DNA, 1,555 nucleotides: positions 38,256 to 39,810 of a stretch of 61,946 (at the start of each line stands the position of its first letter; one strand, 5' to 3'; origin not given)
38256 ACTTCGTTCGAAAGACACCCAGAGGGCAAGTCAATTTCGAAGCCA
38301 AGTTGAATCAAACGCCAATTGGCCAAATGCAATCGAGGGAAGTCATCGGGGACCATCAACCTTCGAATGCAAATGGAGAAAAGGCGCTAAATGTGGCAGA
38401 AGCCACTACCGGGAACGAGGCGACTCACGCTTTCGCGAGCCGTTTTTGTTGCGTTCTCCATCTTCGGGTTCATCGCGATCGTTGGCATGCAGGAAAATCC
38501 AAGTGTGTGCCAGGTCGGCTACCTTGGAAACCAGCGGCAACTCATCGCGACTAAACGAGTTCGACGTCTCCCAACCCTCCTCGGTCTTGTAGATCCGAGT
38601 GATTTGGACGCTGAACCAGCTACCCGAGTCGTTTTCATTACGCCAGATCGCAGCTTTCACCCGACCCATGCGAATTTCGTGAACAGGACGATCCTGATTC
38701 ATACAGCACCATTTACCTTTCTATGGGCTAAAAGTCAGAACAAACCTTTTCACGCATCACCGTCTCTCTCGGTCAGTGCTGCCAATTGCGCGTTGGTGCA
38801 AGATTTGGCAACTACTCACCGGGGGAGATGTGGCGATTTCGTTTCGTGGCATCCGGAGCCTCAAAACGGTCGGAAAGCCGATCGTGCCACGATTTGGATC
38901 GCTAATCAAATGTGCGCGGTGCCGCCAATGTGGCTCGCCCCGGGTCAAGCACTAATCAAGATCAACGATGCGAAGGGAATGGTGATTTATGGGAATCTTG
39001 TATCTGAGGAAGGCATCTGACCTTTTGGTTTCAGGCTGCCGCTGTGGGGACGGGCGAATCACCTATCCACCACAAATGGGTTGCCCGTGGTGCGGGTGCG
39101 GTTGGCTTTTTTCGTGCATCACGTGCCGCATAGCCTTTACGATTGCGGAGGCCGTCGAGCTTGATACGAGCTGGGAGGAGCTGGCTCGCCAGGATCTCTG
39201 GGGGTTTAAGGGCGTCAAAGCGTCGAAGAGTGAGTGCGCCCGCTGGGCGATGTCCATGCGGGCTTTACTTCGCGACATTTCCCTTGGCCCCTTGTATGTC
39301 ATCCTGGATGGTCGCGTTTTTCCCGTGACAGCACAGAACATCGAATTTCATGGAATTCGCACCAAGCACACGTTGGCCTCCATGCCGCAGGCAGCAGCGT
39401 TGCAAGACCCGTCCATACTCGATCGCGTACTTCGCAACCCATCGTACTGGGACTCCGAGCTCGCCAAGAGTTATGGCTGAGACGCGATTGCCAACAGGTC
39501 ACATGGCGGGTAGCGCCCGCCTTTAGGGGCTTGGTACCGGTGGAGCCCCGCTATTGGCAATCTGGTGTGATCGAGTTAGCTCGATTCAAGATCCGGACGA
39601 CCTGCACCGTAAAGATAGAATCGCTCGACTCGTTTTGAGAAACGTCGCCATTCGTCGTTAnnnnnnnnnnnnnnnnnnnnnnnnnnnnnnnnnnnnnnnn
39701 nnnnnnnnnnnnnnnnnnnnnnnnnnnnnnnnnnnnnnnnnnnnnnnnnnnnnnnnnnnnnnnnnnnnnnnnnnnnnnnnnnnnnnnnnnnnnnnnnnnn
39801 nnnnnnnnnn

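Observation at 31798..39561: Three copies of a ~70-nt element that keeps a three-helix fold through compensatory changes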

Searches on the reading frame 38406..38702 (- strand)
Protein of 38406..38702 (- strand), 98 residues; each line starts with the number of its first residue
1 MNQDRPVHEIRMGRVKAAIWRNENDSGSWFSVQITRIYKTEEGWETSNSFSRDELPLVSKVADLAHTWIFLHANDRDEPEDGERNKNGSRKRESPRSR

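Call 52: find_homologous_proteins(query=window:38406-38702:-, max_evalue=0.00001)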
Query window:38406-38702:- (98 aa): 557 proteins with E <= 0.00001 among 557 candidates; the best 120 are listed.
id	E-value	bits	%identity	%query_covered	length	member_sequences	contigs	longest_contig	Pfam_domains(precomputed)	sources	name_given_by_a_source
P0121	3.4e-58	212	98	100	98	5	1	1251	-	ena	-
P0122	3.1e-46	173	78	100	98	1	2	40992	-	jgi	jgi:hypothetical protein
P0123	3.5e-43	164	77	98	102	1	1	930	-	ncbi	-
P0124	4.1e-42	160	72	100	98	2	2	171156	-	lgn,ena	-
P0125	5.3e-42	160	73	98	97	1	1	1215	-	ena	-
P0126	3.0e-41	157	71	100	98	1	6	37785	-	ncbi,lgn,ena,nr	ncbi:MAG TPA: hypothetical protein PKD64_15440 [Pirellulaceae bacterium]|nr:hypothetical protein [Pi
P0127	8.4e-40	153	70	99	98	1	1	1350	-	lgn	-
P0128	1.3e-38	149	71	98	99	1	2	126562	-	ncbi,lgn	-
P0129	1.3e-38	149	67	100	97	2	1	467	-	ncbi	-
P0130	2.1e-31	126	59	98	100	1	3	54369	-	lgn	-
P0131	2.6e-31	126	58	97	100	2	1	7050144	-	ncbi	ncbi:hypothetical protein SH449x_000207 [Pirellulaceae bacterium SH449]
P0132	6.2e-31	124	68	87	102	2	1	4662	-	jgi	jgi:hypothetical protein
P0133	7.2e-31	124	62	97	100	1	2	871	-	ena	-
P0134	2.0e-30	123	60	95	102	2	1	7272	-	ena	-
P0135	2.6e-30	122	63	99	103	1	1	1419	-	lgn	-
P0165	4.7e-28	115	57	96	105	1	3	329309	-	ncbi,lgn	-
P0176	6.2e-27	112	72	68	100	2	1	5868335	-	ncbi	ncbi:hypothetical protein SH467x_002291 [Pirellulaceae bacterium SH467]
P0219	1.3e-24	104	62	74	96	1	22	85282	-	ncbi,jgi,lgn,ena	jgi:hypothetical protein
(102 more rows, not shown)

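Call 53: find_encoding_contigs(protein=P0122, flank=10000, max_places=2)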
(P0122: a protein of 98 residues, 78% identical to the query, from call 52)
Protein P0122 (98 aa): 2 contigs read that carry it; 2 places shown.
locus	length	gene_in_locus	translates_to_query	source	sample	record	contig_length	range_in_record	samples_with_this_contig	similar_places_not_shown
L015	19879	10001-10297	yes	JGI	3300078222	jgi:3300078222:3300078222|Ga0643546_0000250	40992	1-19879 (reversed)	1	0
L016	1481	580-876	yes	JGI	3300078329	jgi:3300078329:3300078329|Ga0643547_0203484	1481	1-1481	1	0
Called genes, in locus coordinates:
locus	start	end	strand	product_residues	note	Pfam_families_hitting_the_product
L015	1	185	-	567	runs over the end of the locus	PF01514:YscJ_FliF (weak)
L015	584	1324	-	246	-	PF01738:DLH (weak), PF02230:Abhydrolase_2 (weak)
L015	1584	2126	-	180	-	-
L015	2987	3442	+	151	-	PF00582:Usp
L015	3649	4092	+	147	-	PF00582:Usp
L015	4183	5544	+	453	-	PF07690:MFS_1, PF13347:MFS_2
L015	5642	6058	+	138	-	-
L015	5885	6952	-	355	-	PF08240:ADH_N, PF16912:Glu_dehyd_C, PF00107:ADH_zinc_N, PF13602:ADH_zinc_N_2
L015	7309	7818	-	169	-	-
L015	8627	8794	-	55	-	-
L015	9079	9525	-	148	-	-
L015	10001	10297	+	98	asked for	-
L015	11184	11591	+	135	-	-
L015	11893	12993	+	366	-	-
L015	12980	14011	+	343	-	PF03412:Peptidase_C39 (weak), PF00581:Rhodanese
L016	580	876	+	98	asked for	-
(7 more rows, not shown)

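Call 54: find_encoding_contigs(protein=P0124, flank=10000, max_places=2)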
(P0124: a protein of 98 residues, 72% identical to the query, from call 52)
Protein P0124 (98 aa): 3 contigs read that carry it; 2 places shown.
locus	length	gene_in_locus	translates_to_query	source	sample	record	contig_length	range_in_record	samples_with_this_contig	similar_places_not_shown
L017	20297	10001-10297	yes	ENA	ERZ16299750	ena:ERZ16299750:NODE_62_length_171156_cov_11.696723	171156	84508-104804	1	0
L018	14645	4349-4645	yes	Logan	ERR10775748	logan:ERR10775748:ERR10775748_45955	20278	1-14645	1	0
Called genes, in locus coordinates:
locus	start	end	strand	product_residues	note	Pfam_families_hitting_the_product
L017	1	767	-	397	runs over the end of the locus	PF11563:Protoglobin, PF02518:HATPase_c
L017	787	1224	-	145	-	PF00582:Usp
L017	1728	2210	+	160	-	PF00571:CBS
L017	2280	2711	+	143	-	-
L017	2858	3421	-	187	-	PF02464:CinA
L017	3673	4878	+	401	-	PF01408:GFO_IDH_MocA, PF21252:Glyco_hydro_109_C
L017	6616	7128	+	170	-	PF04343:DUF488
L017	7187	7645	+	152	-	-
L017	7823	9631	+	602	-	PF00069:Pkinase, PF07714:PK_Tyr_Ser-Thr, PF01636:APH (faint), PF03109:ABC1 (weak)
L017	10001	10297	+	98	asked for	-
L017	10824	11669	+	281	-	PF08401:ArdcN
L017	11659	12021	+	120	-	-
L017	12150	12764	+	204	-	-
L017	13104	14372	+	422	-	PF14468:DUF4427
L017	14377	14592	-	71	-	-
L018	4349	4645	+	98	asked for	-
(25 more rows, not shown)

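Call 55: find_encoding_contigs(protein=P0131, flank=10000, max_places=2)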
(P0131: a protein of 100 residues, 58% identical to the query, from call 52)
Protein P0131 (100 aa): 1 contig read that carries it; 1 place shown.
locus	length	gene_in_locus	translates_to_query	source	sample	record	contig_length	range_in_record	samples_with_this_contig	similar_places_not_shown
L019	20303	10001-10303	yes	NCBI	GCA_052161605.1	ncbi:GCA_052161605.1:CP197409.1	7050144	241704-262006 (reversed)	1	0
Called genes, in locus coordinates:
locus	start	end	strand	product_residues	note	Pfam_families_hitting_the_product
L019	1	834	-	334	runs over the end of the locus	-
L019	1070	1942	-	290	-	PF00106:adh_short, PF08659:KR, PF23441:SDR (faint), PF13561:adh_short_C2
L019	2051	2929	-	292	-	PF03631:Virul_fac_BrkB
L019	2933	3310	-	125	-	PF04945:YHS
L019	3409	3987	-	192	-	PF05239:PRC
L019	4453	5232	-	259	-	-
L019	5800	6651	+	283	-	PF04343:DUF488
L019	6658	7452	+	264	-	-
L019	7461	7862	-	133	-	-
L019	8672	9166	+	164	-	-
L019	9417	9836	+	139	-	-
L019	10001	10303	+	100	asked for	-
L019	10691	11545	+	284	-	PF08401:ArdcN, PF06114:Peptidase_M78 (weak)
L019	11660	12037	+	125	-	-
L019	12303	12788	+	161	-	PF04002:RadC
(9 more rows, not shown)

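Call 57: find_encoding_contigs(protein=P0130, flank=10000, max_places=2)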
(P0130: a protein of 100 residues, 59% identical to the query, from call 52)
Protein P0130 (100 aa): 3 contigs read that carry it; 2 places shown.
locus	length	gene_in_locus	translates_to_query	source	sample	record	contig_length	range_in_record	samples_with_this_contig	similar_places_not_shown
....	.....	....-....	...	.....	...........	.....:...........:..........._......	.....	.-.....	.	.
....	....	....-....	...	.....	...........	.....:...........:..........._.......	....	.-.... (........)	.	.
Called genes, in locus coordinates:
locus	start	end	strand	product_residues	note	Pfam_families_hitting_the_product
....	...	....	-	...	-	-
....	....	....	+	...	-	-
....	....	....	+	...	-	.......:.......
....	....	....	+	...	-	-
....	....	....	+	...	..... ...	-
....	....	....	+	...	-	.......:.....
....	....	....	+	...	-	-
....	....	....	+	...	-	-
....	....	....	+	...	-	-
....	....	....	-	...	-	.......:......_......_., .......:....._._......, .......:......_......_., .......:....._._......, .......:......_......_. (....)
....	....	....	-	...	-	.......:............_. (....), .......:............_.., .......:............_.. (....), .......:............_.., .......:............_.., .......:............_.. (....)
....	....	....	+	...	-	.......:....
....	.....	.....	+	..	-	-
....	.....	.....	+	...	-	-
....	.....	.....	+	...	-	-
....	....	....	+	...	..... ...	-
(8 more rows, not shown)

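Call 58: find_encoding_contigs(protein=P0176, flank=10000, max_places=2)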
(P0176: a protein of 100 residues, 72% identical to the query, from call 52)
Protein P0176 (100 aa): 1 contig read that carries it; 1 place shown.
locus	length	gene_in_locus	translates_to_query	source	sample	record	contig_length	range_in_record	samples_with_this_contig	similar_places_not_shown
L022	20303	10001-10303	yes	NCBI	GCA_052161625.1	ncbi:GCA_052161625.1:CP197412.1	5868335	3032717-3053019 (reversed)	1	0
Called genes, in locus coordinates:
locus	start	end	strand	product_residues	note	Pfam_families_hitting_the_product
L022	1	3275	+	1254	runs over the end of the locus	PF05593:RHS_repeat, PF25023:TEN_YD-shell (weak)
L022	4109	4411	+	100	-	-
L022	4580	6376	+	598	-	PF25023:TEN_YD-shell, PF05593:RHS_repeat (weak), PF25023:TEN_YD-shell (weak)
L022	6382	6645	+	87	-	-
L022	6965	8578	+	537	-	PF25023:TEN_YD-shell (weak)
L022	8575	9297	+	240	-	-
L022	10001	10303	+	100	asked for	-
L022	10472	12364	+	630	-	PF25023:TEN_YD-shell, PF05593:RHS_repeat (weak), PF25023:TEN_YD-shell (weak)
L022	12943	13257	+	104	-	-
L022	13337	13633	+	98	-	-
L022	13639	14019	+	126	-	PF05717:TnpB_IS66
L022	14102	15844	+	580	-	PF03050:DDE_Tnp_IS66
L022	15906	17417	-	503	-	-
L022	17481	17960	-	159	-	-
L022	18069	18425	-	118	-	-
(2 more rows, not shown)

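Call 59: find_encoding_contigs(protein=P0165, flank=10000, max_places=2)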
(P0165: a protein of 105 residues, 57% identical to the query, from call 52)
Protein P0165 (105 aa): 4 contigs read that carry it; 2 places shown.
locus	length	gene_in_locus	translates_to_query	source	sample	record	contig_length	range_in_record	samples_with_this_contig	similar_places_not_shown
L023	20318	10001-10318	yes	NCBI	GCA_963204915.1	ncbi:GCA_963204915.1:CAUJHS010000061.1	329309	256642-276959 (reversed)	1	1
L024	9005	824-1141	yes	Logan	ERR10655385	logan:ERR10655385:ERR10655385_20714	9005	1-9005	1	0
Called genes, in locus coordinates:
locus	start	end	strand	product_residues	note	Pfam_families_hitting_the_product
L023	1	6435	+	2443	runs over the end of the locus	PF05345:He_PIG (weak), PF17963:Big_9, PF05593:RHS_repeat (weak), PF25023:TEN_YD-shell, PF05593:RHS_repeat, PF25023:TEN_YD-shell, PF05593:RHS_repeat, PF25023:TEN_YD-shell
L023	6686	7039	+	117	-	-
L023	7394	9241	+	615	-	PF00404:Dockerin_1 (faint), PF01569:PAP2, PF22778:VCPO_2nd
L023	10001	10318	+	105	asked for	-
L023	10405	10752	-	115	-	-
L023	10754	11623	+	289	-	PF08401:ArdcN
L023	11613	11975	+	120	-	-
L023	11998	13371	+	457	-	-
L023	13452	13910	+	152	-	-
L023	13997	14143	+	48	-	-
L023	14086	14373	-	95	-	-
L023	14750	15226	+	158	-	PF04002:RadC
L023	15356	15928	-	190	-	PF04255:DUF433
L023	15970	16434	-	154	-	PF13560:HTH_31, PF13744:HTH_37 (weak), PF01381:HTH_3, PF13384:HTH_23 (weak)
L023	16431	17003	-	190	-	PF22014:DUF6932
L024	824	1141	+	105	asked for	-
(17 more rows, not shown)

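Call 60: find_encoding_contigs(protein=P0219, flank=10000, max_places=3)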
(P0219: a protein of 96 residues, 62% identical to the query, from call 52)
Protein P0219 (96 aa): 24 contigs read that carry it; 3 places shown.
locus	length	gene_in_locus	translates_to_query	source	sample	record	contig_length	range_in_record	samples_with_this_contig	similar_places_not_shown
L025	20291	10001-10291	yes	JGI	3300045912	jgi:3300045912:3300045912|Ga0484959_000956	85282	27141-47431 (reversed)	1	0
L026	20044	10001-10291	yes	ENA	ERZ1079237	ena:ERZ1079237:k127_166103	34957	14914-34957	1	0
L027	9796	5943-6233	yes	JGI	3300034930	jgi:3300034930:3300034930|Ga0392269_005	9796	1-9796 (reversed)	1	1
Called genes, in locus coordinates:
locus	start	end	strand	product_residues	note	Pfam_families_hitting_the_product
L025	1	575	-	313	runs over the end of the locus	PF00581:Rhodanese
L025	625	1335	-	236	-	-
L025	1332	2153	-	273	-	PF13490:zf-HC2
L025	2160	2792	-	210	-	PF04542:Sigma70_r2, PF08281:Sigma70_r4_2, PF04545:Sigma70_r4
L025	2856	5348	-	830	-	PF04945:YHS, PF19335:HMBD, PF00122:E1-E2_ATPase, PF00702:Hydrolase, PF08282:Hydrolase_3 (faint)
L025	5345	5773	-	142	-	PF00376:MerR, PF13411:MerR_1, PF09278:MerR-DNA-bind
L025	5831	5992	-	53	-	-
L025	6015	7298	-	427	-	PF02321:OEP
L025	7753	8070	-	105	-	-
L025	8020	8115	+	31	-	-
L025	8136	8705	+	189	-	PF01885:PTS_2-RNA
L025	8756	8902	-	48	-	-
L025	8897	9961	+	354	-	-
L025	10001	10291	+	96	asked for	-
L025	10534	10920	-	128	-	-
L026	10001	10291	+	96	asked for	-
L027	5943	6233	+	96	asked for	-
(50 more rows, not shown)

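Call 74: search_protein_families(library=pfam, proteins=[window:38406-38702:-], max_evalue=1)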
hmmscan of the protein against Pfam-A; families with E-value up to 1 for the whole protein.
window:38406-38702:- (98 aa): 0 families

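Call 97: predict_structure(alignment_id=A10)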
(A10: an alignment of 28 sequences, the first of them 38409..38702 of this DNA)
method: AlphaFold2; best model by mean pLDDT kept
length: 98 residues; sequences in the alignment: 28
mean_pLDDT: 81.9   pTM: 0.63
mean pLDDT of the five models: 81.9, 81.4, 81.4, 80.7, 78.8
residues with pLDDT >= 90: 59; 70-90: 12; 50-70: 11; < 50: 16
segments of 3 or more residues with pLDDT < 50: 78-90
pLDDT, mean of each block of 10 residues (from residue 1): 81 96 88 96 96 97 97 64 44 54
secondary structure, 60 per line:
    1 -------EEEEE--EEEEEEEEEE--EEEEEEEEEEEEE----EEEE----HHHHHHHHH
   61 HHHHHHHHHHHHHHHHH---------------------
elements in order: E8-12 E15-24 E27-39 E44-47 H52-77

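Call 99: fold_search(model_id=the predicted structure, library=pdb)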
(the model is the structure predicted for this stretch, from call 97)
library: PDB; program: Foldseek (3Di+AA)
matches with E <= 10: 663; with E <= 0.001: 0
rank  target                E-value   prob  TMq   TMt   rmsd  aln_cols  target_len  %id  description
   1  7olc_LT               3.8e-01  0.23  0.23  0.15  16.2        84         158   17  Thermophilic eukaryotic 80S ribosome at idle POST state (released 2022-01-26)
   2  4ydz_B                4.0e-01  0.16  0.18  0.18  10.6        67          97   13  Stress-induced protein 1 from Caenorhabditis elegans (released 2015-06-10)
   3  4ye0_A                4.8e-01  0.14  0.17  0.17  11.8        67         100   13  Stress-induced protein 1 truncation mutant (43 - 140) from Caenorhabditis elegans (released 2015-06-10)
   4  7oht_T                5.1e-01  0.20  0.23  0.20  15.4        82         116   10  Nog1-TAP associated immature ribosomal particles from S. cerevisiae after rpL2 expression shut down, population A (released 2021-11-03)
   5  9i1w_LT               5.8e-01  0.18  0.23  0.15  16.3        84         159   17  High resolution structure of the thermophilic 60S ribosomal subunit of Chaetomium thermophilum (released 2025-12-17)
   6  8cht_D                6.2e-01  0.30  0.31  0.22  10.7        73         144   15  Crystal structure of human PURA (fragment Glu57-Glu212, PUR repeat I and II) (released 2024-02-21)
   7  8ova_BU               6.2e-01  0.20  0.24  0.16  17.0        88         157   14  CRYO-EM STRUCTURE OF TRYPANOSOMA BRUCEI PROCYCLIC FORM 80S RIBOSOME : PARENTAL STRAIN (released 2023-11-29)
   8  8pv1_LT               6.2e-01  0.18  0.23  0.18  16.2        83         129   17  Chaetomium thermophilum pre-60S State 6 - pre-5S rotation - L1 intermediate - composite structure (released 2023-11-15)
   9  5t2a_S                6.5e-01  0.18  0.24  0.16  16.3        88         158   15  CryoEM structure of the Leishmania donovani 80S ribosome at 2.9 Angstrom resolution (released 2017-01-25)
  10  3q63_D                6.9e-01  0.13  0.22  0.17  16.5        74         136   18  X-ray crystal structure of protein MLL2253 from Mesorhizobium loti, Northeast Structural Genomics Consortium Target Ml (released 2011-01-12)
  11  8i9p_LT               7.4e-01  0.16  0.23  0.19  16.3        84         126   18  Cryo-EM structure of a Chaetomium thermophilum pre-60S ribosomal subunit - State Mak16 (released 2023-05-17)
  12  4rt1_B                7.4e-01  0.13  0.21  0.19  11.3        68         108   15  Structure of the Alg44 PilZ domain (R95A mutant) from Pseudomonas aeruginosa PAO1 in complex with c-di-GMP (released 2015-04-08)
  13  1mwr_B                8.3e-01  0.54  0.29  0.06   4.0        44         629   16  Structure of SeMet Penicillin binding protein 2a from methicillin resistant Staphylococcus aureus strain 27r (trigonal (released 2002-11-06)
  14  3jct_T                8.3e-01  0.16  0.23  0.20  16.0        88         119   10  Cryo-em structure of eukaryotic pre-60S ribosomal subunits (released 2016-06-01)
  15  7qep_N1               8.3e-01  0.16  0.24  0.16  16.4        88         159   14  Cryo-EM structure of the ribosome from Encephalitozoon cuniculi (released 2022-02-09)
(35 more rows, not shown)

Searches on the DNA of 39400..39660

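Call 12: search_rna_families(source=window, start=39400, end=39660, threshold=evalue, max_evalue=10, show_alignments=3)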
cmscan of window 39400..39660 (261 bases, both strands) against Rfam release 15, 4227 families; matches with E-value up to 10: 0.
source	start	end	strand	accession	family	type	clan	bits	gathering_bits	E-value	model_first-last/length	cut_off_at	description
